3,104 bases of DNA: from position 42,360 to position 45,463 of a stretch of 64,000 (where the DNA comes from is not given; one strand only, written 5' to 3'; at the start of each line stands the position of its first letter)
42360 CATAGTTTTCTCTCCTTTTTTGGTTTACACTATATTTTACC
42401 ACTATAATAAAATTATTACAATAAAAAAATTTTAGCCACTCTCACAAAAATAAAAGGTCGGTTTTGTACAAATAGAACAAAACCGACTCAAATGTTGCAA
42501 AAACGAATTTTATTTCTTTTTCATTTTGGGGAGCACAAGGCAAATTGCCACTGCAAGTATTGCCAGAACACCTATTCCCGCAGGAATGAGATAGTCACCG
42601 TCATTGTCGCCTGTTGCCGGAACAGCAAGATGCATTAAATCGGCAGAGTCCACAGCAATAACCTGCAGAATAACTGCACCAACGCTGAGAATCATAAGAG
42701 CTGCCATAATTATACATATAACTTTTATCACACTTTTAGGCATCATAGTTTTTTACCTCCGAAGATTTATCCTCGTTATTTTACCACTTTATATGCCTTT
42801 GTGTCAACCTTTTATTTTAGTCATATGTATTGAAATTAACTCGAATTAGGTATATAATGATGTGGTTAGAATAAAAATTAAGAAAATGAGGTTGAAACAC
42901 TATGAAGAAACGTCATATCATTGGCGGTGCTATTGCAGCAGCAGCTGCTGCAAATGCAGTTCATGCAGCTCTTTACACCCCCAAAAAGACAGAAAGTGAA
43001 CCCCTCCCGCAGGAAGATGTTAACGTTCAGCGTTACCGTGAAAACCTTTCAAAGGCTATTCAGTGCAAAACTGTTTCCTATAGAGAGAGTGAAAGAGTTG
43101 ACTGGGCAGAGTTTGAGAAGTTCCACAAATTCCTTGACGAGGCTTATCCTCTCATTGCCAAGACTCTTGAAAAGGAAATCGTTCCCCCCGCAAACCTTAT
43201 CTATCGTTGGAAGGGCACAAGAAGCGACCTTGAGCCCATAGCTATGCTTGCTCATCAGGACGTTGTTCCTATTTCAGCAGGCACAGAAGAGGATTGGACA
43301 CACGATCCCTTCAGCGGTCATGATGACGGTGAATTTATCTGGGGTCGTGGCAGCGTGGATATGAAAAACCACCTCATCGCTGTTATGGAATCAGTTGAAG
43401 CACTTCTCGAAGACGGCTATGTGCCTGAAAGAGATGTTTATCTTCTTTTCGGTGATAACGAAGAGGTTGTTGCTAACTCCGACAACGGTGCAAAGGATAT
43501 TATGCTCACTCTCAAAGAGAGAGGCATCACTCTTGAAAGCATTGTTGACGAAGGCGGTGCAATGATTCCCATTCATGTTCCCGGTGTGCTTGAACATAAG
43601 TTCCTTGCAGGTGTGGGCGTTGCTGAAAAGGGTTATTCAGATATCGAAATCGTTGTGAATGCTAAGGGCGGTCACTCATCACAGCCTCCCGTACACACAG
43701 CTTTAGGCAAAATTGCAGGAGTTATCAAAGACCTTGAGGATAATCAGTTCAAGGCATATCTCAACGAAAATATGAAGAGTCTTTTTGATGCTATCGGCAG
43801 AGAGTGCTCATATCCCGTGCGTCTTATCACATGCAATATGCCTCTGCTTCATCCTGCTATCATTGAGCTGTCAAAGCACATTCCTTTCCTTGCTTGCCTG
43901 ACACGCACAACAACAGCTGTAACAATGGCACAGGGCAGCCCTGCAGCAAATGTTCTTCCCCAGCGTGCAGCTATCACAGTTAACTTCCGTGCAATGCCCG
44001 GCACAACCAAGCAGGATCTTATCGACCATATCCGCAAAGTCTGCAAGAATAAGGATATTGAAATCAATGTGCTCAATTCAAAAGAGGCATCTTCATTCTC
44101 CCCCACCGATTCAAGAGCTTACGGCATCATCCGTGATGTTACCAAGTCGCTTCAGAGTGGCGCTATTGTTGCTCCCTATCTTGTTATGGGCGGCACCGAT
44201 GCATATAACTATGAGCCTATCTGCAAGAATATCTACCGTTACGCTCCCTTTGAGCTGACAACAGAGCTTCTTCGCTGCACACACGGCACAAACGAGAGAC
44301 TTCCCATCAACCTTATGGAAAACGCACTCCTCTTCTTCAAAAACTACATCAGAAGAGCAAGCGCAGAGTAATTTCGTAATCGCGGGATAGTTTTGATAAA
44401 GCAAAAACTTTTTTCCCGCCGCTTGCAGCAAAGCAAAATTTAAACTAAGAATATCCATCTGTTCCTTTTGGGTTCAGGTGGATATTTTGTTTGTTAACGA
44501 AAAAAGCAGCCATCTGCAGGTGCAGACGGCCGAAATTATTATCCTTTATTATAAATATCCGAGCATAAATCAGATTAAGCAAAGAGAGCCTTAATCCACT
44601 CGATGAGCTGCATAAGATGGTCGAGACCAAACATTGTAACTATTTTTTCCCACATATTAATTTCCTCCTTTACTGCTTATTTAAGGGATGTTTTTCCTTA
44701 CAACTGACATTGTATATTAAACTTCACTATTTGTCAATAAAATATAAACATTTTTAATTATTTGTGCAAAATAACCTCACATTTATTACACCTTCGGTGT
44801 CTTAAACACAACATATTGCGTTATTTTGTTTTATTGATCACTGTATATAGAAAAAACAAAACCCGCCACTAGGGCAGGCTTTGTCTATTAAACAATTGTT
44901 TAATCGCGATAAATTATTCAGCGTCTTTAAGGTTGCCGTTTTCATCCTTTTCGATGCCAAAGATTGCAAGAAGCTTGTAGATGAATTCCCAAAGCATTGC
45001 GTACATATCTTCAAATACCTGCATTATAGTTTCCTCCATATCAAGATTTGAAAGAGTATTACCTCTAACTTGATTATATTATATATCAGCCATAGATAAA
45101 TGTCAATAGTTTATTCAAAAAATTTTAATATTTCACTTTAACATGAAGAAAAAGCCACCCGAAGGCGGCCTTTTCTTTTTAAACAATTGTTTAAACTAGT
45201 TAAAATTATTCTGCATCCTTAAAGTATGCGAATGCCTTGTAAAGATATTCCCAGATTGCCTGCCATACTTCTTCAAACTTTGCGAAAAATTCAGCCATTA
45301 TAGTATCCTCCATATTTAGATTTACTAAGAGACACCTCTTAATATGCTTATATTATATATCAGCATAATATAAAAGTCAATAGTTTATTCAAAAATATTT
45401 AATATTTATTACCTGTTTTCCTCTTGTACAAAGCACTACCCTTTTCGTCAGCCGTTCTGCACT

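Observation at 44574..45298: Three unannotated mini-genes encoding 26-36 aa leaderless aromatic amphipathic peptides, each a complete expression cassette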

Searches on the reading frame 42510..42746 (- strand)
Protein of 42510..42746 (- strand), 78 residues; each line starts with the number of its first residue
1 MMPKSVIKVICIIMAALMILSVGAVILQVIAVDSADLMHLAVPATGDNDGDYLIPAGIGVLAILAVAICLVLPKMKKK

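Call 96: search_protein_families(library=pfam, proteins=[window:42510-42746:-], max_evalue=10)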
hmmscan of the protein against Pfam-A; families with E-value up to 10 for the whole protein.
window:42510-42746:- (78 aa): 4 families
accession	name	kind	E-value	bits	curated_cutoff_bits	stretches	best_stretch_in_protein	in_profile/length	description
PF19616.4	DUF6121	-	0.089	13.2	27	1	9-73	73-132/155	Family of unknown function (DUF6121)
PF20990.2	DUF2207_C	-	0.7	10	33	1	4-72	132-184/247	Predicted membrane protein (DUF2207) C-terminal domain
PF23923.1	DUF7262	-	0.74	10.7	27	1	53-74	9-30/132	Family of unknown function (DUF7262)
PF18967.5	PycTM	-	0.96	10.3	27.2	0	50-72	7-29/107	Pycsar effector protein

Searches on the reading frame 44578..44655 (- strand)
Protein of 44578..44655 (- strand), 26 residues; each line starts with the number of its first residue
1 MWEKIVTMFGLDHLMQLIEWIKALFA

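Call 5: search_protein_families(library=ncbifam, proteins=[window:44578-44655:-], max_evalue=10)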
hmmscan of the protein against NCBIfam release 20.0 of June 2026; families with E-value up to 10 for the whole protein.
seq(26 aa): 0 families

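Call 6: search_protein_families(library=pfam, proteins=[window:44578-44655:-], max_evalue=10)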
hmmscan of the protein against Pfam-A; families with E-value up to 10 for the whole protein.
seq(26 aa): 0 families

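Call 31: find_related_loci(query=A4, collection=genome_contigs, flank=4000)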
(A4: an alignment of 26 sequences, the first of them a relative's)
Query A4 (161 aa) in genome_contigs; peptide patterns used: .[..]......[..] (x = any residue, [..] = any of these).
328 stretches matched a pattern; 63 encode a relative of the query (tblastn E <= 1e-3); 63 distinct loci.
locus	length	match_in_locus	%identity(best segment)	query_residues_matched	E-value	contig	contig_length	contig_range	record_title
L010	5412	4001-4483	73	1-161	4e-80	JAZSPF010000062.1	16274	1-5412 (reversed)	MAG: Acutalibacteraceae bacterium isolate T1900044546_TS20190012.MAGScoT_cleanbin_000039 SGB_148_k141_59350, whole genom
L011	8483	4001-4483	81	1-161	1e-75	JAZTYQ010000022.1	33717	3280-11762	MAG: Acutalibacteraceae bacterium isolate T1900045325_YK20190014.MAGScoT_cleanbin_000094 SGB_6441_k141_880965, whole gen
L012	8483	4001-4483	83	1-161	9e-91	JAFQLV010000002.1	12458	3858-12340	MAG: Clostridia bacterium isolate RGIG1937 Goat_Cecum.Co__c14576, whole genome shotgun sequence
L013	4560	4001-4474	59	1-158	9e-56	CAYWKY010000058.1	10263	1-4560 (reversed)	MAG TPA_asm: uncultured Faecalibacterium sp. isolate SRP350583_co2_115 genome assembly, contig: NODE_9839_length_10263_c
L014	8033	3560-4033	64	1-158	3e-54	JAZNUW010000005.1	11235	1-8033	MAG: Acutalibacteraceae bacterium isolate T1900044794_TS20190260.MAGScoT_cleanbin_000011 SGB_2667_k141_2273683, whole ge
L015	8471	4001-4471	54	1-157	1e-48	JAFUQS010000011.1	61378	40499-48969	MAG: Clostridia bacterium isolate RGIG4739 Roe_deer_Rectum.Co__c205072, whole genome shotgun sequence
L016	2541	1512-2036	45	1-159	1e-42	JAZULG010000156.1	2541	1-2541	MAG: Acutalibacteraceae bacterium isolate T1900044913_TS20190379.MAGScoT_cleanbin_000022 SGB_3322_k141_2018811, whole ge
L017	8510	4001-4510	47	1-158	7e-42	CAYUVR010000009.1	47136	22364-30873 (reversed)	MAG TPA_asm: uncultured Faecalibacterium sp. isolate SRP315200_co2_478 genome assembly, contig: NODE_284_length_47136_co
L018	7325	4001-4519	45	1-158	1e-41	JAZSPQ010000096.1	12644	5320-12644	MAG: Acutalibacteraceae bacterium isolate T1900044545_TS20190011.MAGScoT_cleanbin_000058 SGB_130_k141_320270, whole geno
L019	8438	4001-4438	49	1-157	9e-42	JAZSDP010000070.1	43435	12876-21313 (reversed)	MAG: Acutalibacteraceae bacterium isolate T1900044596_TS20190062.MAGScoT_cleanbin_000041 SGB_667_k141_1035193, whole gen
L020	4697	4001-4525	45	1-161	2e-41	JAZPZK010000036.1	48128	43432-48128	MAG: Acutalibacteraceae bacterium isolate T1900044645_TS20190111.MAGScoT_cleanbin_000031 SGB_1342_k141_1186623, whole ge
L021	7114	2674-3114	48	1-157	5e-41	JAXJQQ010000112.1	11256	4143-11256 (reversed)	MAG: Acutalibacteraceae bacterium isolate DOME_MAG_2612 2612_C0210_k141_373689, whole genome shotgun sequence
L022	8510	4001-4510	42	1-159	2e-40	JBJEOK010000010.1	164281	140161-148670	MAG: Acutalibacteraceae bacterium isolate LOHA14_bin.020 NODE_12_length_164281_cov_15.282130, whole genome shotgun seque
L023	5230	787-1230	46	1-159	2e-38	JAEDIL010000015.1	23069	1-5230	MAG: Clostridiaceae bacterium isolate MAG161 NODE_1603_length_23069_cov_5.642783, whole genome shotgun sequence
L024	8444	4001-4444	46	1-159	1e-37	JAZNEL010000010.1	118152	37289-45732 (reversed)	MAG: Acutalibacteraceae bacterium isolate T1900044720_TS20190186.MAGScoT_cleanbin_000003 SGB_1903_k141_1845681, whole ge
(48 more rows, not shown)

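Call 43: predict_structure(alignment_id=A4)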
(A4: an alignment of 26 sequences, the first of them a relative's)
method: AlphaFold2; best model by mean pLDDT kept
length: 161 residues; sequences in the alignment: 26
mean_pLDDT: 50.2   pTM: 0.22
mean pLDDT of the five models: 50.2, 47.9, 47.8, 45.9, 45.8
residues with pLDDT >= 90: 0; 70-90: 25; 50-70: 43; < 50: 93
segments of 3 or more residues with pLDDT < 50: 23-56, 61-70, 76-122
pLDDT, mean of each block of 10 residues (from residue 1): 71 67 42 39 39 47 44 48 38 37 36 39 53 69 75 58 42
secondary structure, 60 per line:
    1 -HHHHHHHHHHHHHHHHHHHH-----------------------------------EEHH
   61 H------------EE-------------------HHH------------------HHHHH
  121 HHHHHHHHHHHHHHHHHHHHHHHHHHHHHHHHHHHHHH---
elements in order: H2-21 H116-158

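Call 52: search_solved_structures(query=A4, max_evalue=10)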
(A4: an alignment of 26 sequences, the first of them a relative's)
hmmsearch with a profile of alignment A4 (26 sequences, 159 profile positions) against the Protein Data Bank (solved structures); distinct sequences matched with E-value up to 10: 2.
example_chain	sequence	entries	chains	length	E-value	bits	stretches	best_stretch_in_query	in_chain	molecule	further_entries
8tb7_H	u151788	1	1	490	0.44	14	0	1-32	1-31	Fab24 BAK5 heavy chain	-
9yfu_C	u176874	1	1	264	1.4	12.4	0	1-32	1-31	Fab24 BAK5 light chain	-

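Call 58: search_protein_representatives(alignment_id=A4)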
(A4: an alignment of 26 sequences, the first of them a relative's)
Query: 26 sequences, 159 profile positions. Proteins with E-value up to 0.001 (for the whole library): 58; up to 1e-10: 50; up to 1e-30: 25. The best 58 are listed.
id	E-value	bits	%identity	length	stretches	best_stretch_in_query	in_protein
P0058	1.2e-65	236.9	-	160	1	1-159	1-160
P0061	2.1e-62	226.4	-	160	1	1-158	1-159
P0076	4.6e-55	202.5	-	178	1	1-158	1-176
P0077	3.3e-52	193.2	-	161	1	1-158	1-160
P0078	3.4e-50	186.7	-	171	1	1-158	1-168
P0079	1.1e-47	178.5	-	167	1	1-158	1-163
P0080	1.3e-45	171.8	-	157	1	1-158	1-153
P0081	7.9e-45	169.2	-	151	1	1-159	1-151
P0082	1.4e-44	168.5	-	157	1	1-155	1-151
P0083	4.0e-43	163.7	-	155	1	1-158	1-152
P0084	3.2e-42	160.8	-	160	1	1-159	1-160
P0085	3.7e-42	160.6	-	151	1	1-156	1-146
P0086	4.0e-42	160.5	-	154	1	1-156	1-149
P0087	4.7e-42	160.2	-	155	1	1-158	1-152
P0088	6.9e-42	159.7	-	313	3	36-152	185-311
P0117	1.4e-15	74.2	-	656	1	1-103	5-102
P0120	5.3e-14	69.1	-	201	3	74-159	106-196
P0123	4.7e-11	59.5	-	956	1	3-103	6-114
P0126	3.4e-06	43.7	-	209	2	64-157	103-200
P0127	1.7e-05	41.4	-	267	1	118-157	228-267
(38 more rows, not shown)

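Call 70: search_protein_families(library=padloc, proteins=[window:44578-44655:-], max_evalue=1)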
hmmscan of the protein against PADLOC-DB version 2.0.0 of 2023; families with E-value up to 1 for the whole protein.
seq(26 aa): 0 families

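Call 71: search_protein_families(library=phrogs, proteins=[window:44578-44655:-], max_evalue=1)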
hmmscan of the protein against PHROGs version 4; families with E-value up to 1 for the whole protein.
seq(26 aa): 0 families

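Call 72: search_protein_families(library=pfam, proteins=[P0117, P0123, P0127, P0088, P0120, P0126], max_evalue=0.01)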
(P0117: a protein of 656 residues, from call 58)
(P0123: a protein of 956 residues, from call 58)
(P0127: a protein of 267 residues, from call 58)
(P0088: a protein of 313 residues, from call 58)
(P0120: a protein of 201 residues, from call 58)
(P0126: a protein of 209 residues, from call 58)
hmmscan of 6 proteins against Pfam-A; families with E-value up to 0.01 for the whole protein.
P0117 (656 aa): 1 family
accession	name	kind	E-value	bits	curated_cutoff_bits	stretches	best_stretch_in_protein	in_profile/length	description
PF13306.12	LRR_5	-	2.9e-24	85.8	27.7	1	205-306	22-121/127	BspA type Leucine rich repeat region (6 copies)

P0123 (956 aa): 1 family
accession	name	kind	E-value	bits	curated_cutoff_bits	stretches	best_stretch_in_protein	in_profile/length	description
PF13306.12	LRR_5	-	9.1e-48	161.8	27.7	5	398-491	10-100/127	BspA type Leucine rich repeat region (6 copies)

P0127 (267 aa): 1 family
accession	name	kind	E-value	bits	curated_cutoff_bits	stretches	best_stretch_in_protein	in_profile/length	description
PF12708.12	Pect-lyase_RHGA_epim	-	2e-11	44.6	27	1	31-83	2-59/213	Rhamnogalacturonase A/epimerase, pectate lyase-like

P0088 (313 aa): 0 families

P0120 (201 aa): 0 families

P0126 (209 aa): 0 families

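Call 82: find_related_loci(query=A4, collection=viral_contigs, flank=3000)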
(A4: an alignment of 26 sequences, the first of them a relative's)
Query A4 (161 aa) in viral_contigs; peptide patterns used: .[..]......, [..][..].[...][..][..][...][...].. (x = any residue, [..] = any of these).
377 stretches matched a pattern, but none encodes a relative of the query by tblastn (E <= 1e-3).

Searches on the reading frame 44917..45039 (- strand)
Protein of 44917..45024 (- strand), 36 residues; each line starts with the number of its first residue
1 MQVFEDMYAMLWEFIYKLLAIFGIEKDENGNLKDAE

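Call 5: search_protein_families(library=ncbifam, proteins=[window:44917-45024:-], max_evalue=10)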
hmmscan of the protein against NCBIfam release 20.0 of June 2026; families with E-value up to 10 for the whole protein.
seq(36 aa): 0 families

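Call 6: search_protein_families(library=pfam, proteins=[window:44917-45024:-], max_evalue=10)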
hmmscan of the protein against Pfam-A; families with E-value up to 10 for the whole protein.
seq(36 aa): 0 families

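Call 51: search_solved_structures(query=window:44917-45024:-, max_evalue=10)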
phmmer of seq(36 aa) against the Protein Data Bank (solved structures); distinct sequences matched with E-value up to 10: 0.

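Call 70: search_protein_families(library=padloc, proteins=[window:44917-45024:-], max_evalue=1)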
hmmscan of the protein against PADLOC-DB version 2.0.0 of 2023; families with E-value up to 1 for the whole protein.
seq(36 aa): 0 families

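Call 71: search_protein_families(library=phrogs, proteins=[window:44917-45024:-], max_evalue=1)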
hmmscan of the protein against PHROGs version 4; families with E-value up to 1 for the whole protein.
seq(36 aa): 0 families

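Call 72: search_protein_families(library=pfam, proteins=[P0117, P0123, P0127, P0088, P0120, P0126], max_evalue=0.01)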
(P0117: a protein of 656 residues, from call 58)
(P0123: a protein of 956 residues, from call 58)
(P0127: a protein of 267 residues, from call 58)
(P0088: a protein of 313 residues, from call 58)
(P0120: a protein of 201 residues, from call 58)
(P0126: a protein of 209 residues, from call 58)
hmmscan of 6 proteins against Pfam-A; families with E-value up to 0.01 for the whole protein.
P0117 (656 aa): 1 family
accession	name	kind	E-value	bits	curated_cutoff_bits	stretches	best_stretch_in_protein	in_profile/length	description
PF13306.12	LRR_5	-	2.9e-24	85.8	27.7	1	205-306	22-121/127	BspA type Leucine rich repeat region (6 copies)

P0123 (956 aa): 1 family
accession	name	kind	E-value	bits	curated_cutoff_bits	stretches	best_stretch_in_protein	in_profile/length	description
PF13306.12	LRR_5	-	9.1e-48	161.8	27.7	5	398-491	10-100/127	BspA type Leucine rich repeat region (6 copies)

P0127 (267 aa): 1 family
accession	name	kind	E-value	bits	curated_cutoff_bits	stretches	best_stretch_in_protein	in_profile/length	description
PF12708.12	Pect-lyase_RHGA_epim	-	2e-11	44.6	27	1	31-83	2-59/213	Rhamnogalacturonase A/epimerase, pectate lyase-like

P0088 (313 aa): 0 families

P0120 (201 aa): 0 families

P0126 (209 aa): 0 families

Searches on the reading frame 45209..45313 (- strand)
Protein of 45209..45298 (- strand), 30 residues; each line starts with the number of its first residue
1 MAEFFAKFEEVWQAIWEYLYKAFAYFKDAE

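Call 5: search_protein_families(library=ncbifam, proteins=[window:45209-45298:-], max_evalue=10)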
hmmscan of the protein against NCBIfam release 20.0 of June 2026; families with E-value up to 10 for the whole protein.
seq(30 aa): 0 families

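Call 6: search_protein_families(library=pfam, proteins=[window:45209-45298:-], max_evalue=10)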
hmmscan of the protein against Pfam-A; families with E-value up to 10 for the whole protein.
seq(30 aa): 0 families

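Call 50: search_solved_structures(query=window:45209-45298:-, max_evalue=10)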
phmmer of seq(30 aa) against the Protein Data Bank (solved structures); distinct sequences matched with E-value up to 10: 1.
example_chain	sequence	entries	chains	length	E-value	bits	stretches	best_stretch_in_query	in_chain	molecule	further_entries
6bug_C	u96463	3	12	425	1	13.2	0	8-27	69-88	D-alanyl transfer protein DltB | Integral membrane protein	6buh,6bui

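Call 70: search_protein_families(library=padloc, proteins=[window:45209-45298:-], max_evalue=1)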
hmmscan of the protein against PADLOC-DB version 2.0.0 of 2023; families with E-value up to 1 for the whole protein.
seq(30 aa): 0 families

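Call 71: search_protein_families(library=phrogs, proteins=[window:45209-45298:-], max_evalue=1)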
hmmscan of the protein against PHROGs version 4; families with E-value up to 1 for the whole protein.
seq(30 aa): 0 families

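Call 72: search_protein_families(library=pfam, proteins=[P0117, P0123, P0127, P0088, P0120, P0126], max_evalue=0.01)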
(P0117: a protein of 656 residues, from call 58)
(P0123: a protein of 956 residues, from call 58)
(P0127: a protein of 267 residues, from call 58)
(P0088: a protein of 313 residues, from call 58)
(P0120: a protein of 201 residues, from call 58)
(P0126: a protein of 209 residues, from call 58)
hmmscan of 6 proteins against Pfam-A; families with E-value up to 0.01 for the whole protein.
P0117 (656 aa): 1 family
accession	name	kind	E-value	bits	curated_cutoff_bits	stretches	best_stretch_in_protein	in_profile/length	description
PF13306.12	LRR_5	-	2.9e-24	85.8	27.7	1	205-306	22-121/127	BspA type Leucine rich repeat region (6 copies)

P0123 (956 aa): 1 family
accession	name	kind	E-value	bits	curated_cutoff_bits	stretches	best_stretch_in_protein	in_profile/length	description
PF13306.12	LRR_5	-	9.1e-48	161.8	27.7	5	398-491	10-100/127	BspA type Leucine rich repeat region (6 copies)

P0127 (267 aa): 1 family
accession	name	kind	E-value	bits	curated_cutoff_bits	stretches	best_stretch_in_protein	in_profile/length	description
PF12708.12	Pect-lyase_RHGA_epim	-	2e-11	44.6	27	1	31-83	2-59/213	Rhamnogalacturonase A/epimerase, pectate lyase-like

P0088 (313 aa): 0 families

P0120 (201 aa): 0 families

P0126 (209 aa): 0 families

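Call 91: predict_structure(alignment_id=A6)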
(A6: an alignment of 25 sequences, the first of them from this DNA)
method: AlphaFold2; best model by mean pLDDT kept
length: 30 residues; sequences in the alignment: 25
mean_pLDDT: 92.6   pTM: 0.46
mean pLDDT of the five models: 92.6, 91.8, 91.4, 89.9, 88.2
residues with pLDDT >= 90: 25; 70-90: 4; 50-70: 1; < 50: 0
segments of 3 or more residues with pLDDT < 50: none
pLDDT, mean of each block of 10 residues (from residue 1): 95 97 86
secondary structure, 60 per line:
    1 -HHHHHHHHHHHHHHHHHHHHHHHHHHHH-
elements in order: H2-29
